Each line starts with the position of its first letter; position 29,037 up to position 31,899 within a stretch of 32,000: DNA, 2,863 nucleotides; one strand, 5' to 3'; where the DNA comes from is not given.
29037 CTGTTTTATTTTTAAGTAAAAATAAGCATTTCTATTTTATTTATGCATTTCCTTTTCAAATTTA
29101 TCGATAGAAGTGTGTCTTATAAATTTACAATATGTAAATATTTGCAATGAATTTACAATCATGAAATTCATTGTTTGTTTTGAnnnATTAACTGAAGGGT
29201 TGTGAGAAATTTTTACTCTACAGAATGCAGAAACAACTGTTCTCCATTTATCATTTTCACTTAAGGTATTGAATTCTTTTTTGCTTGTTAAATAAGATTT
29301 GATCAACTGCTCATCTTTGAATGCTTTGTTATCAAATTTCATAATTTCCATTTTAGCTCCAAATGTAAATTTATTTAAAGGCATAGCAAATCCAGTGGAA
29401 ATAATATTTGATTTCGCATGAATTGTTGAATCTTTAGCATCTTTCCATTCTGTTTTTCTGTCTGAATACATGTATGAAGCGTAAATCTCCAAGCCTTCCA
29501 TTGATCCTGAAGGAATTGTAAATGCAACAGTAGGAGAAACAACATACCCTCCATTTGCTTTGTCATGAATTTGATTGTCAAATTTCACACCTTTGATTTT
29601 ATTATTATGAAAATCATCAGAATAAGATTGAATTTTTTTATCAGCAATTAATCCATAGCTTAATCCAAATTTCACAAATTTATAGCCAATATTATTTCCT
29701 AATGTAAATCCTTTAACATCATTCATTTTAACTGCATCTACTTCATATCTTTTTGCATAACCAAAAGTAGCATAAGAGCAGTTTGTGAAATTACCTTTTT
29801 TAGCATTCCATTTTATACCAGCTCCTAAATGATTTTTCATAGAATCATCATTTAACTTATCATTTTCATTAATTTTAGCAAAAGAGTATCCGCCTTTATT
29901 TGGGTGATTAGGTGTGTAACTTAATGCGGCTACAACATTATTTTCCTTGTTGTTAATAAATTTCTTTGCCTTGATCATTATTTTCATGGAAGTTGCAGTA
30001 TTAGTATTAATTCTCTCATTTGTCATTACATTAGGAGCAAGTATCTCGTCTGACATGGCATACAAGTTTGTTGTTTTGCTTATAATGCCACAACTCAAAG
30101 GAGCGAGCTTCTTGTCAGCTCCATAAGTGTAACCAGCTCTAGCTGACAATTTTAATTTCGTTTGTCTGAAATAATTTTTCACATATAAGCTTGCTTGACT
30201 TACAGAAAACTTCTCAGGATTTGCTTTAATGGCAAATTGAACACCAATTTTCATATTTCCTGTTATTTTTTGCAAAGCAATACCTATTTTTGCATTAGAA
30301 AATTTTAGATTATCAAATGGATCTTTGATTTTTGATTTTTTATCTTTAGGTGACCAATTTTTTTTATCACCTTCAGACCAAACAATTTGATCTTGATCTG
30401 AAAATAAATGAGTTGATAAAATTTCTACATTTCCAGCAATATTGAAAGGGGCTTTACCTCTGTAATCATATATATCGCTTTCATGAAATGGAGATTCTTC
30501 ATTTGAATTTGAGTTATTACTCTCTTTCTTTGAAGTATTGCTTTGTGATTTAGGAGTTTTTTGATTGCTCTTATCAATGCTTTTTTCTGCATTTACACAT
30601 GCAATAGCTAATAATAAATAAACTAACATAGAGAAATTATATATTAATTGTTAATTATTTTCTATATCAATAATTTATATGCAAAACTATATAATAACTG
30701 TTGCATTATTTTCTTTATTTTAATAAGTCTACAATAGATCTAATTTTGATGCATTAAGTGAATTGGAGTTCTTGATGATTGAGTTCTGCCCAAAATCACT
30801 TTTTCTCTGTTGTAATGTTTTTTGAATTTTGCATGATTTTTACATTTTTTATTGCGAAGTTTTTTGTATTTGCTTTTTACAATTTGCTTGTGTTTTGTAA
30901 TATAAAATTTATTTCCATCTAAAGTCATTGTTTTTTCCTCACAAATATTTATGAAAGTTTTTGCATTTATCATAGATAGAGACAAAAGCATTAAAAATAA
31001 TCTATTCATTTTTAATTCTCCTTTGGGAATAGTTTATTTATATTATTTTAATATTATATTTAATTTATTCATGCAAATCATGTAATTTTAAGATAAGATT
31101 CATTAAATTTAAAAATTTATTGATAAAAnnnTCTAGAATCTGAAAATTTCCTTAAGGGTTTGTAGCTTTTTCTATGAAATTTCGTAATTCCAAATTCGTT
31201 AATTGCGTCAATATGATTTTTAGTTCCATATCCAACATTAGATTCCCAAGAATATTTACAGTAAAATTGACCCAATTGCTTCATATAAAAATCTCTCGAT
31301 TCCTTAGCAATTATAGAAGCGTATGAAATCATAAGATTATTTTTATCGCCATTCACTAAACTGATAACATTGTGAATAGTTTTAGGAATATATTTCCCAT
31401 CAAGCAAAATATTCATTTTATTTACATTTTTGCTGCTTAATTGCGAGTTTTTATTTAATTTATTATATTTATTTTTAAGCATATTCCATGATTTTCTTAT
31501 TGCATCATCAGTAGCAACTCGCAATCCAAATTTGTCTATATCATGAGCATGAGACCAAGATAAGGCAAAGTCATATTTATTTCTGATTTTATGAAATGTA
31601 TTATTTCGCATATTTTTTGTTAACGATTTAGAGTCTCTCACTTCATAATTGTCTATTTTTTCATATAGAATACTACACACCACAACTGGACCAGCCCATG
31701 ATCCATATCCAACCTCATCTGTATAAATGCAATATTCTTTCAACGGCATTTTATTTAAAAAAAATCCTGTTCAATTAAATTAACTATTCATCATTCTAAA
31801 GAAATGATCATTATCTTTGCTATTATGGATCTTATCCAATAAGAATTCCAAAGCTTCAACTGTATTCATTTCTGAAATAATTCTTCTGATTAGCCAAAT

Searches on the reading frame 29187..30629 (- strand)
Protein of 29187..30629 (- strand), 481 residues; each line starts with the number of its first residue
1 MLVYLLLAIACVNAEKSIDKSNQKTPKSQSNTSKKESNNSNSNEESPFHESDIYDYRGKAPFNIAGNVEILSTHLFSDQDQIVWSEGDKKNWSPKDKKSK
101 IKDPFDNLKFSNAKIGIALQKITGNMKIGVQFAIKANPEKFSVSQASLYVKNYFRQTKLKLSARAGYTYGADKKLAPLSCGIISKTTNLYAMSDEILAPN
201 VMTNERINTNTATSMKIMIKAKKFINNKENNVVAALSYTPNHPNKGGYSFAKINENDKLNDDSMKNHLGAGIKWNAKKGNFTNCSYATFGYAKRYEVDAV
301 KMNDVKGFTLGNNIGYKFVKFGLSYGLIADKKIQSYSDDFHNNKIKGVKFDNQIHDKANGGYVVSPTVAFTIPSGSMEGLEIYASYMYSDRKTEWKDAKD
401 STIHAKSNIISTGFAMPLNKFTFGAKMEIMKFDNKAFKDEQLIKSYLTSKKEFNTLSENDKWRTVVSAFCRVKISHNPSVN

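Call 43: search_protein_families(library=pfam, proteins=[window:29187-30629:-], max_evalue=0.001)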
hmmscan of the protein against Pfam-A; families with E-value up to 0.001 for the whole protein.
window:29187-30629:- (481 aa): 0 families

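Call 54: search_protein_families(library=ncbifam, proteins=[window:29187-30629:-], max_evalue=1)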
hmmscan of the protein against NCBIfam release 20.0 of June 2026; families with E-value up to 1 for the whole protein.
window:29187-30629:- (481 aa): 0 families

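Call 71: find_encoding_contigs(protein=window:29187-30629:-, flank=10000, max_places=1)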
Protein window:29187-30629:- (481 aa): no gene with exactly this product is on record in the collection.

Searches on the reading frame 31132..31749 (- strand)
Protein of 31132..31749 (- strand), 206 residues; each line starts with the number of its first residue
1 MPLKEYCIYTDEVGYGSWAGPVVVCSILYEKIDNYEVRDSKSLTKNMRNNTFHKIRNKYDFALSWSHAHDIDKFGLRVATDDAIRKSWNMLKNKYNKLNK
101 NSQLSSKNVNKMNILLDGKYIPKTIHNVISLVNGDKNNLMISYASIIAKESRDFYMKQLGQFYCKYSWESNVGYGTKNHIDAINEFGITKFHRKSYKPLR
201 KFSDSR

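Call 43: search_protein_families(library=pfam, proteins=[window:31132-31749:-], max_evalue=0.001)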
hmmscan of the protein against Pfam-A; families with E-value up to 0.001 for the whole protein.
window:31132-31749:- (206 aa): 1 family
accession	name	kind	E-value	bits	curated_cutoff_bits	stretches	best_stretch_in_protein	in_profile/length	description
PF01351.25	RNase_HII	-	8.6e-26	91.5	25.8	1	10-197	3-197/199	Ribonuclease HII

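Call 70: find_encoding_contigs(protein=window:31132-31749:-, flank=10000, max_places=1)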
Protein window:31132-31749:- (206 aa): no gene with exactly this product is on record in the collection.
